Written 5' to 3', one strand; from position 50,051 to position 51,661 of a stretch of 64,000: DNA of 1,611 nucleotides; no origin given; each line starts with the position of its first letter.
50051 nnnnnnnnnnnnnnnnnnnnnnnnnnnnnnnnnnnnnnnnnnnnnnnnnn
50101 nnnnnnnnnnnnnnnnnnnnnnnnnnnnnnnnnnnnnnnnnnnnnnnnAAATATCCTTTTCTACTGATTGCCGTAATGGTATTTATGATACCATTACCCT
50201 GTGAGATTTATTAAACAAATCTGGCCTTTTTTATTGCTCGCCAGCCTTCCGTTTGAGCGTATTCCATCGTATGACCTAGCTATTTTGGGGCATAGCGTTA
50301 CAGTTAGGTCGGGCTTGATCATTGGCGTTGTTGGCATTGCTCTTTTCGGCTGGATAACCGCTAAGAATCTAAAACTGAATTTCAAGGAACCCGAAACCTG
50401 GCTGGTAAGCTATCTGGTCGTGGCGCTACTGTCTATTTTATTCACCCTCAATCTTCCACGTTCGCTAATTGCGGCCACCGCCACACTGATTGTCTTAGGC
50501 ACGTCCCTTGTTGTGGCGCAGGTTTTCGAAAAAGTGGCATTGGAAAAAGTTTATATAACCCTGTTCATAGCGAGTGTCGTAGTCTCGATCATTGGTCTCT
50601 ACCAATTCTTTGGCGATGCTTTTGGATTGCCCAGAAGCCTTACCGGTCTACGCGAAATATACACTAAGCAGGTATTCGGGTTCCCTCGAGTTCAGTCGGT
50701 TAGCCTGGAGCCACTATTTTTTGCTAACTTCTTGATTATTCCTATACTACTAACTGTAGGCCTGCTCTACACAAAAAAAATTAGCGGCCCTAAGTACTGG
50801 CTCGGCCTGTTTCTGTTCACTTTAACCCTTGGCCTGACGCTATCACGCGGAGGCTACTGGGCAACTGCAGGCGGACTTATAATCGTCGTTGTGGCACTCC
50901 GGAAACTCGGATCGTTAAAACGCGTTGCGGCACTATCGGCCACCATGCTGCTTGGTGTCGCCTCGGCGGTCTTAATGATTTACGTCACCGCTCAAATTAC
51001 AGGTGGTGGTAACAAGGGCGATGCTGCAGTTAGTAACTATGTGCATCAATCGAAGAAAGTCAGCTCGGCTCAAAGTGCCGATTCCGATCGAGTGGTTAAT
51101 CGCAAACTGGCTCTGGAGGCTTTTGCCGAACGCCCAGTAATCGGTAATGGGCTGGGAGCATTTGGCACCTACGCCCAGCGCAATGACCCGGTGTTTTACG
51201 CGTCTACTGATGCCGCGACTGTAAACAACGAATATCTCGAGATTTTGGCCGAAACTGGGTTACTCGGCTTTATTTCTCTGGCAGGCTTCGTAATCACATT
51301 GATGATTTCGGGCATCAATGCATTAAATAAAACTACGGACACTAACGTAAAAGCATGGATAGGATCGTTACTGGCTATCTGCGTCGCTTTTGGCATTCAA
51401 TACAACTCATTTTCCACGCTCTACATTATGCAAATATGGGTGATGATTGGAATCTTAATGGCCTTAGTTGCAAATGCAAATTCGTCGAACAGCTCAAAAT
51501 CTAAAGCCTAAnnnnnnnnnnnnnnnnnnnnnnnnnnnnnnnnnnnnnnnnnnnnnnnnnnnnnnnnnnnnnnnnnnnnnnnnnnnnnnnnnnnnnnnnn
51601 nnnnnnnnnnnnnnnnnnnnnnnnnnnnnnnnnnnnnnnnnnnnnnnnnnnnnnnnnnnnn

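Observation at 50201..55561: Two GT-C membrane transferases plus a Wzy_C (WaaL/PglL-like) protein: possible protein O-glycosylation rather than, or as well as, polysaccharide assembly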

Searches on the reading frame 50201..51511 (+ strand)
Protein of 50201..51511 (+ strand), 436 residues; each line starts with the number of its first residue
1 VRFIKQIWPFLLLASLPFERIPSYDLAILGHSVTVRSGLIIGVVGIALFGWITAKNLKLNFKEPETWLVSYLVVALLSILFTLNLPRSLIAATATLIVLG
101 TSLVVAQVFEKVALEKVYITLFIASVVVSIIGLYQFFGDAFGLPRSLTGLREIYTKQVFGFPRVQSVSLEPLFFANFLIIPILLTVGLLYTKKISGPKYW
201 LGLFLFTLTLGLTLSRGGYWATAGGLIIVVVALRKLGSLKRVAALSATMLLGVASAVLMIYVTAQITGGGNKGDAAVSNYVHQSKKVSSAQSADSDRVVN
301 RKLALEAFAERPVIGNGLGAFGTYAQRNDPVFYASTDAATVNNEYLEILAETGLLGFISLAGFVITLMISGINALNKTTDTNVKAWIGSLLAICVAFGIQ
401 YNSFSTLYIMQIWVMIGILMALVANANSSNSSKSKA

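Call 4: search_protein_families(library=pfam, proteins=[window:50201-51511:+], max_evalue=0.01)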
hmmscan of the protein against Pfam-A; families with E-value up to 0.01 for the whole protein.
window:50201-51511:+ (436 aa): 1 family
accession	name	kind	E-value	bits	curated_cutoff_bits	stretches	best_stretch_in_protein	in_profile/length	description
PF04932.20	Wzy_C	-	5.3e-16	59.2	31.7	1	202-360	2-148/149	O-Antigen ligase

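Call 5: search_protein_families(library=ncbifam, proteins=[window:50201-51511:+], max_evalue=0.01)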
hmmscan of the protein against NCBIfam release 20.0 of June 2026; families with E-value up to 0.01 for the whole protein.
window:50201-51511:+ (436 aa): 0 families

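Call 12: find_homologous_proteins(query=window:50201-51511:+)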
Query window:50201-51511:+ (436 aa): 205 proteins with E <= 0.001 among 8000 candidates; the best 120 are listed.
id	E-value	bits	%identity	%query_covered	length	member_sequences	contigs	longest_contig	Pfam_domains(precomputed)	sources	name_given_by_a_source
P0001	3.8e-271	917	100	100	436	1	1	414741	PF04932.21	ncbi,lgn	-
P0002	3.8e-172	591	62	99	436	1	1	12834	PF04932.21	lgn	-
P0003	3.5e-141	489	55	97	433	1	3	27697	PF04932.21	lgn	-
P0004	4.4e-118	413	51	94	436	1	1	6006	PF04932.21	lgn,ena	-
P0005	2.6e-117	410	49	99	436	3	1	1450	PF04932.21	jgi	-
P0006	2.5e-115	404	49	99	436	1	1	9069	PF04932.21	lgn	-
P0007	1.5e-113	398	48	99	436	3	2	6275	PF04932.21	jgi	-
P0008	1.3e-112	395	48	95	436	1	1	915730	PF04932.21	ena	-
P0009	1.5e-110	388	49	98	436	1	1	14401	PF04932.21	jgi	jgi:O-antigen ligase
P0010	2.0e-108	381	46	100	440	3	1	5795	PF04932.21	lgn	-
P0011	2.1e-106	374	47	95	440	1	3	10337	PF04932.21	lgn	-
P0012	1.8e-104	368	45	95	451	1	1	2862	PF04932.21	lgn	-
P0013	4.4e-104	367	44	100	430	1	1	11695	PF04932.21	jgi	jgi:O-antigen ligase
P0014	8.2e-104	366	46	99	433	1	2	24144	PF04932.21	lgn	-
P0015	9.7e-103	362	45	98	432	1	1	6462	PF04932.21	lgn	-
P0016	7.3e-102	359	44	100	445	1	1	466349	PF04932.21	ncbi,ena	-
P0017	3.6e-101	357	44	99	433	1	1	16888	PF04932.21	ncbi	-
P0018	6.6e-101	356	44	97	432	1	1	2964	PF04932.21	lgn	-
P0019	7.7e-101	356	44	97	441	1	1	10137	PF04932.21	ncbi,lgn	-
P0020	1.2e-100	355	46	97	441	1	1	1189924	PF04932.21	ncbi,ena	-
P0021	2.0e-98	348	43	100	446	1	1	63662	PF04932.21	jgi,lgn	jgi:O-antigen ligase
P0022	3.9e-98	347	45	97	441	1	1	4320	PF04932.21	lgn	-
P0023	4.8e-96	340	42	99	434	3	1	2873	PF04932.21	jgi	jgi:O-antigen ligase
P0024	3.3e-95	338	44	97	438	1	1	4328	PF04932.21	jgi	jgi:O-antigen ligase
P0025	4.4e-95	337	45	97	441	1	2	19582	PF04932.21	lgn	-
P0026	2.1e-93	332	46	87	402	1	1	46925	PF04932.21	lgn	-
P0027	4.6e-93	331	42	99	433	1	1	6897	PF04932.21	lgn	-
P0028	5.0e-93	330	44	97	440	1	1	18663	PF04932.21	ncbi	-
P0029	9.5e-93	329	44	98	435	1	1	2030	PF04932.21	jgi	jgi:O-antigen ligase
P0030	3.4e-92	328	42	100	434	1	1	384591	PF04932.21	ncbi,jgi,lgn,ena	jgi:O-antigen ligase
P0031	2.2e-91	325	41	98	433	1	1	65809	PF04932.21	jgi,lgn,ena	jgi:hypothetical protein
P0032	1.6e-89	319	42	97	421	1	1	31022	PF04932.21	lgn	-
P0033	2.0e-83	299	42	92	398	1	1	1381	PF04932.21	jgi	jgi:hypothetical protein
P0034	8.5e-72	260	41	97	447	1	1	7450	PF04932.21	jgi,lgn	jgi:O-antigen ligase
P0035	3.3e-67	245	37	96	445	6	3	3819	PF04932.21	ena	-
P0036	5.8e-63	231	37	98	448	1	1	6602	PF04932.21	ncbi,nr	ncbi:MAG: hypothetical protein QG632_555 [Candidatus Dependentiae bacterium]|nr:hypothetical protein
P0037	1.8e-61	226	39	96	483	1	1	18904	PF04932.21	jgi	jgi:putative inorganic carbon (hco3(-)) transporter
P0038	2.7e-60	223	36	92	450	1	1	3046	PF04932.21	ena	-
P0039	6.0e-60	221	37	97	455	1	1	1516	PF04932.21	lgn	-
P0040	2.6e-58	216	35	93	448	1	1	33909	PF04932.21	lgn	-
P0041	8.2e-58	214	34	97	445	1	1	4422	PF04932.21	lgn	-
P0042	7.8e-57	211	38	95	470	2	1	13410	PF04932.21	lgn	-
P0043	1.4e-56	210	35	97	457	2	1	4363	PF04932.21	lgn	-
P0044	2.9e-56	209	35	95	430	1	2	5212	PF04932.21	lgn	-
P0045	3.7e-56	209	36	98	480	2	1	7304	PF04932.21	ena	-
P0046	3.9e-56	209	37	94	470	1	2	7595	PF04932.21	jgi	jgi:O-antigen ligase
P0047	4.0e-56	209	36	97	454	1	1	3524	PF04932.21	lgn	-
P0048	6.1e-56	208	37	94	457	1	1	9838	PF04932.21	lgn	-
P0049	9.8e-56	208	37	95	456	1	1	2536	PF04932.21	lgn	-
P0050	1.6e-55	207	37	81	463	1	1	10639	PF04932.21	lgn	-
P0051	1.9e-55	207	37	93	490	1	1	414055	PF04932.21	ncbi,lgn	-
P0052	2.1e-55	206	36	96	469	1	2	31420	PF04932.21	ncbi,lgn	ncbi:MAG: O-antigen ligase family protein [bacterium]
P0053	2.7e-55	206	36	97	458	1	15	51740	PF04932.21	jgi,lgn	jgi:O-antigen ligase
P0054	1.6e-54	204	36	98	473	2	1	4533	PF04932.21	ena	-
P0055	1.6e-54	204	36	98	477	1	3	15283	PF04932.21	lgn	-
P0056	2.3e-54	203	34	95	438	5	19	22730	PF04932.21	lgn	-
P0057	4.0e-54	202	36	97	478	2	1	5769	PF04932.21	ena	-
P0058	6.2e-54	202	36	95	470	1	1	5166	PF04932.21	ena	-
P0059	9.1e-54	201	36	96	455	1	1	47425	PF04932.21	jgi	-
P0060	1.1e-53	201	37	96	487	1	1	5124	PF04932.21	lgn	-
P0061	1.3e-53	201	35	95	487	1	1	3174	PF04932.21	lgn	-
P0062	2.7e-53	200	35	94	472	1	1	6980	PF04932.21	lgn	-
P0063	5.0e-53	199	35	84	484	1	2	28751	PF04932.21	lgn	-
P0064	6.0e-53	198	35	89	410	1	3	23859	PF04932.21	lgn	-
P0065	6.5e-53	198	36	94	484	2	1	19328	PF04932.21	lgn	-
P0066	7.1e-53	198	36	94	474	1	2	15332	PF04932.21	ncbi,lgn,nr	ncbi:MAG: O-antigen ligase family protein [Candidatus Kerfeldbacteria bacterium]|nr:O-antigen ligase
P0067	8.0e-53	198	35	94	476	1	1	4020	PF04932.21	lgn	-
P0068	9.6e-53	198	36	93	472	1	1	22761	PF04932.21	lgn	-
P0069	1.1e-52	198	35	95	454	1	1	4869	PF04932.21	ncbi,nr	ncbi:MAG: O-antigen ligase family protein [Patescibacteria group bacterium]|nr:O-antigen ligase fami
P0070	1.2e-52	197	36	95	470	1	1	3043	PF04932.21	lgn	-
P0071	1.4e-52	197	37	96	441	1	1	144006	PF04932.21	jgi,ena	-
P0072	1.7e-52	197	35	92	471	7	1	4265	PF04932.21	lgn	-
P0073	1.9e-52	197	34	95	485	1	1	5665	PF04932.21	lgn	-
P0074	2.5e-52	196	37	97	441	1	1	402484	PF04932.21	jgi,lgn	jgi:O-antigen ligase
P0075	2.8e-52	196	34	94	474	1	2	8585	PF04932.21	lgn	-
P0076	7.1e-52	195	37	93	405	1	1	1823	PF04932.21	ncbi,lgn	-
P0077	7.2e-52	195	34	93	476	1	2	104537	PF04932.21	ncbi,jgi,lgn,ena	ncbi:MAG: O-antigen ligase family protein [Patescibacteria group bacterium]|jgi:O-antigen ligase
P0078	8.2e-52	195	36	94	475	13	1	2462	PF04932.21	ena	-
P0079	1.4e-51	194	38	95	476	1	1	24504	PF04932.21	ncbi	-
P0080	2.5e-51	193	36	93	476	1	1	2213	PF04932.21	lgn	-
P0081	2.6e-51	193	34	95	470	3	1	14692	PF04932.21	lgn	-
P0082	3.2e-51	193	35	95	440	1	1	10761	PF04932.21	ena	-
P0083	3.4e-51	193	33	95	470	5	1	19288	PF04932.21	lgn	-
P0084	4.4e-51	192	35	97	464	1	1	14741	PF04932.21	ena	-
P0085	4.6e-51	192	38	79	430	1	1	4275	PF04932.21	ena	-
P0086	6.0e-51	192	34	96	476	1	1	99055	PF04932.21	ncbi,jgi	ncbi:MAG: O-antigen ligase family protein [Patescibacteria group bacterium]|jgi:putative inorganic c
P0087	7.9e-51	191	37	94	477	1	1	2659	PF04932.21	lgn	-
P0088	9.7e-51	191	36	95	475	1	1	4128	PF04932.21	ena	-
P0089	1.4e-50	191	33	99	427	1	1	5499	PF04932.21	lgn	-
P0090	1.4e-50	191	36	94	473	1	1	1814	PF04932.21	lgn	-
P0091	2.4e-50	190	34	95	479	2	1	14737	PF04932.21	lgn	-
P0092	2.6e-50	190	36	93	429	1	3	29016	PF04932.21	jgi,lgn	jgi:O-antigen ligase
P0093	3.8e-50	189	35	96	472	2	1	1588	PF04932.21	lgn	-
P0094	4.0e-50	189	36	94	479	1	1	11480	PF04932.21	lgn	-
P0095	4.6e-50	189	34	94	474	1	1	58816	PF04932.21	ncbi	-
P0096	5.8e-50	189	34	98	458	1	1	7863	PF04932.21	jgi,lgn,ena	-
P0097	7.0e-50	188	33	95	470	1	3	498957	PF04932.21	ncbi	-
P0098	1.4e-49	187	36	93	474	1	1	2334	PF04932.21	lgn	-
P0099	1.4e-49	187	34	93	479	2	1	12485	PF04932.21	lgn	-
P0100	1.4e-49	187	34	94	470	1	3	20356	PF04932.21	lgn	-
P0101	2.1e-49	187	34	97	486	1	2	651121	PF04932.21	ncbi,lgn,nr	ncbi:MAG: O-antigen ligase family protein [Patescibacteria group bacterium]|nr:O-antigen ligase fami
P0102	2.2e-49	187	34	95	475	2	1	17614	PF04932.21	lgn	-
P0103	4.2e-49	186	34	93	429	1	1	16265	PF04932.21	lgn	-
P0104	4.2e-49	186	35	94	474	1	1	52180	PF04932.21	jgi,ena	jgi:O-antigen ligase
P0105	6.1e-49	185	34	93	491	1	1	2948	PF04932.21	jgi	-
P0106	6.5e-49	185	33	93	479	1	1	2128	PF04932.21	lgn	-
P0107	1.1e-48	184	35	96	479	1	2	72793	PF04932.21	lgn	-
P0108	2.0e-48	184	34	95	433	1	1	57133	PF04932.21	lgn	-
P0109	2.9e-48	183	34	93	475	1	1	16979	PF04932.21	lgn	-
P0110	3.8e-48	183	34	97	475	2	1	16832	PF04932.21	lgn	-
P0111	4.6e-48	182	33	95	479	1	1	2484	PF04932.21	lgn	-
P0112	8.2e-48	181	33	96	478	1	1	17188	PF04932.21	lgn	-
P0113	9.7e-48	181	34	99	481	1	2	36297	PF04932.21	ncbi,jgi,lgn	-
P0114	1.9e-47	180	34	93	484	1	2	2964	PF04932.21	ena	-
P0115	2.1e-47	180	34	98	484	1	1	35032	PF04932.21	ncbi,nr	ncbi:O-antigen ligase family protein [Candidatus Berkelbacteria bacterium]|nr:O-antigen ligase famil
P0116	2.1e-47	180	34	98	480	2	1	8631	PF04932.21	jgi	-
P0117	2.3e-47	180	34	93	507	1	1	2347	PF04932.21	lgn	-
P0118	2.9e-47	180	34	97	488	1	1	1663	PF04932.21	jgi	-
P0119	3.0e-47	180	34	93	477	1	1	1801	PF04932.21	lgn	-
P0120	3.6e-47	179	37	73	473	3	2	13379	PF04932.21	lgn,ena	-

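Call 14: find_encoding_contigs(protein=P0008, flank=10000, max_places=2)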
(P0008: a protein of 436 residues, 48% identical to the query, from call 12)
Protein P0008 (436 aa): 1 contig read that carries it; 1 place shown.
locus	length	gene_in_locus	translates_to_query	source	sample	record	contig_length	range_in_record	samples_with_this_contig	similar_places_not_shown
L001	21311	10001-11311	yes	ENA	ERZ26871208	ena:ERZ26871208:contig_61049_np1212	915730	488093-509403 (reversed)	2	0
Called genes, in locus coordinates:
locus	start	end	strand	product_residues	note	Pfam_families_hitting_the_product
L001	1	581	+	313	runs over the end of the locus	PF00535:Glycos_transf_2, PF10111:Glyco_tranf_2_2, PF13641:Glyco_tranf_2_3, PF13632:Glyco_trans_2_3 (weak)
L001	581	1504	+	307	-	PF00535:Glycos_transf_2, PF10111:Glyco_tranf_2_2, PF13641:Glyco_tranf_2_3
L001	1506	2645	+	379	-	PF13439:Glyco_transf_4, PF20706:GT4-conflict (weak), PF00534:Glycos_transf_1, PF13692:Glyco_trans_1_4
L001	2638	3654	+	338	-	PF00534:Glycos_transf_1, PF13692:Glyco_trans_1_4, PF13524:Glyco_trans_1_2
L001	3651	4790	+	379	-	PF13439:Glyco_transf_4, PF20706:GT4-conflict, PF00534:Glycos_transf_1, PF13692:Glyco_trans_1_4, PF13524:Glyco_trans_1_2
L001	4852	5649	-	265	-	-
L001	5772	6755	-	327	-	-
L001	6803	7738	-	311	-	PF01370:Epimerase, PF02719:Polysacc_synt_2 (faint), PF04321:RmlD_sub_bind, PF16363:GDP_Man_Dehyd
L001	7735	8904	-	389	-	PF01041:DegT_DnrJ_EryC1, PF00266:Aminotran_5 (weak)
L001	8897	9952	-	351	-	PF01370:Epimerase, PF04321:RmlD_sub_bind, PF16363:GDP_Man_Dehyd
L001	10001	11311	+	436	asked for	PF04932:Wzy_C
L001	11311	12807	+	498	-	PF02366:PMT, PF13231:PMT_2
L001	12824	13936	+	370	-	PF13439:Glyco_transf_4, PF13579:Glyco_trans_4_4, PF20706:GT4-conflict, PF00534:Glycos_transf_1, PF13692:Glyco_trans_1_4, PF13524:Glyco_trans_1_2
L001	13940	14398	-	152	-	PF13083:KH_KhpA-B, PF01424:R3H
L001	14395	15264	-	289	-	PF02096:60KD_IMP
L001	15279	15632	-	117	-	PF00825:Ribonuclease_P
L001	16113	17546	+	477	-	PF11638:DnaA_N, PF00308:Bac_DnaA, PF01695:IstB_IS21, PF00004:AAA, PF08299:Bac_DnaA_C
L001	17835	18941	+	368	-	PF00712:DNA_pol3_beta, PF02767:DNA_pol3_beta_2, PF02768:DNA_pol3_beta_3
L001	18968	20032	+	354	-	PF02463:SMC_N, PF13175:AAA_15, PF13476:AAA_23, PF13304:AAA_21 (weak)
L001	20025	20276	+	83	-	PF05258:DciA (weak)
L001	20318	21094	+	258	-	PF16955:OFeT_1 (faint)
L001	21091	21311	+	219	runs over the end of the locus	-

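Call 15: find_encoding_contigs(protein=P0020, flank=10000, max_places=2)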
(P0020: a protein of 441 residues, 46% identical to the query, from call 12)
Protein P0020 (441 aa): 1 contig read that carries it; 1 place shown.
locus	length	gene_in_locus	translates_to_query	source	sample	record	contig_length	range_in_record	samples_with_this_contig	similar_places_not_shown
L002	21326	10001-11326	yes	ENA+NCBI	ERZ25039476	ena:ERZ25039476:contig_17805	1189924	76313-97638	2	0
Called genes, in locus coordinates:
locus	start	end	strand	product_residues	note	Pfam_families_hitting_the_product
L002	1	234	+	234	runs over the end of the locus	PF05050:Methyltransf_21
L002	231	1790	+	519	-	PF03071:GNT-I, PF13489:Methyltransf_23, PF06325:PrmA, PF07021:MetW, PF08241:Methyltransf_11, PF08242:Methyltransf_12, PF13649:Methyltransf_25, PF13847:Methyltransf_31, +3 more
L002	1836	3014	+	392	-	PF00534:Glycos_transf_1, PF13692:Glyco_trans_1_4 (weak)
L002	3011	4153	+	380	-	PF13439:Glyco_transf_4, PF20706:GT4-conflict (weak), PF00534:Glycos_transf_1, PF13692:Glyco_trans_1_4, PF13524:Glyco_trans_1_2 (weak)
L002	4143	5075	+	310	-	PF00535:Glycos_transf_2, PF13641:Glyco_tranf_2_3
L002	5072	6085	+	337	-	PF00534:Glycos_transf_1, PF13692:Glyco_trans_1_4, PF13524:Glyco_trans_1_2 (weak)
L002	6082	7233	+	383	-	PF13439:Glyco_transf_4, PF20706:GT4-conflict, PF00534:Glycos_transf_1, PF13692:Glyco_trans_1_4, PF13524:Glyco_trans_1_2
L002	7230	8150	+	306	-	PF01073:3Beta_HSD, PF01370:Epimerase, PF04321:RmlD_sub_bind, PF13460:NAD_binding_10 (weak), PF16363:GDP_Man_Dehyd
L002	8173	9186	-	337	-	PF01370:Epimerase, PF04321:RmlD_sub_bind, PF16363:GDP_Man_Dehyd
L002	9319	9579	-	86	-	PF12441:CopG_antitoxin (weak)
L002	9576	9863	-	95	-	PF04365:BrnT_toxin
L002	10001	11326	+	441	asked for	PF04932:Wzy_C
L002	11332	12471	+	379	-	PF13439:Glyco_transf_4 (weak), PF13579:Glyco_trans_4_4 (faint), PF20706:GT4-conflict, PF00534:Glycos_transf_1, PF13692:Glyco_trans_1_4, PF13524:Glyco_trans_1_2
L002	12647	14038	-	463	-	PF10396:TrmE_N, PF12631:MnmE_helical, PF01926:MMR_HSR1, PF02421:FeoB_N, PF00350:Dynamin_N (faint)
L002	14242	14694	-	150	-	PF13083:KH_KhpA-B, PF01424:R3H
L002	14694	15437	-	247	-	PF02096:60KD_IMP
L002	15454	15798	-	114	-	PF00825:Ribonuclease_P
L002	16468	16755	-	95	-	-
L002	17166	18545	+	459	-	PF11638:DnaA_N, PF00308:Bac_DnaA, PF00004:AAA (weak), PF01695:IstB_IS21 (weak), PF08299:Bac_DnaA_C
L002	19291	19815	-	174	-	-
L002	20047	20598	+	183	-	PF00710:Asparaginase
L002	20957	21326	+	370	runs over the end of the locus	PF00712:DNA_pol3_beta, PF02767:DNA_pol3_beta_2, PF02768:DNA_pol3_beta_3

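Call 16: list_cluster_members(proteins=[P0001, P0016, P0020, P0030])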
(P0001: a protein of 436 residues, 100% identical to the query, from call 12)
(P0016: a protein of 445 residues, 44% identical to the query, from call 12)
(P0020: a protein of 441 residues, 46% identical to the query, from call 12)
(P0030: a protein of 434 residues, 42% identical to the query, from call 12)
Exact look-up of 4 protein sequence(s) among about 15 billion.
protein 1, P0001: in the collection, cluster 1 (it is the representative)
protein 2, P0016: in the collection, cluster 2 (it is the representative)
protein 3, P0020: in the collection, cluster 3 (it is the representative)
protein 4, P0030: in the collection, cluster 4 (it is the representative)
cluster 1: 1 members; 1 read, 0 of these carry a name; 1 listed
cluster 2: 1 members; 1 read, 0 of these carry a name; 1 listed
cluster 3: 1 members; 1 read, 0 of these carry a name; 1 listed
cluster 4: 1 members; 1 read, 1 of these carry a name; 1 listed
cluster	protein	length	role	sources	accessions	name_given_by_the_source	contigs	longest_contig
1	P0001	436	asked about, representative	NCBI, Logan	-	-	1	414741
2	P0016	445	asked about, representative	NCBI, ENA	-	-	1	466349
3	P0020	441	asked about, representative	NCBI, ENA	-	-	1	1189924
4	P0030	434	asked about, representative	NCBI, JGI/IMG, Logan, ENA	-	O-antigen ligase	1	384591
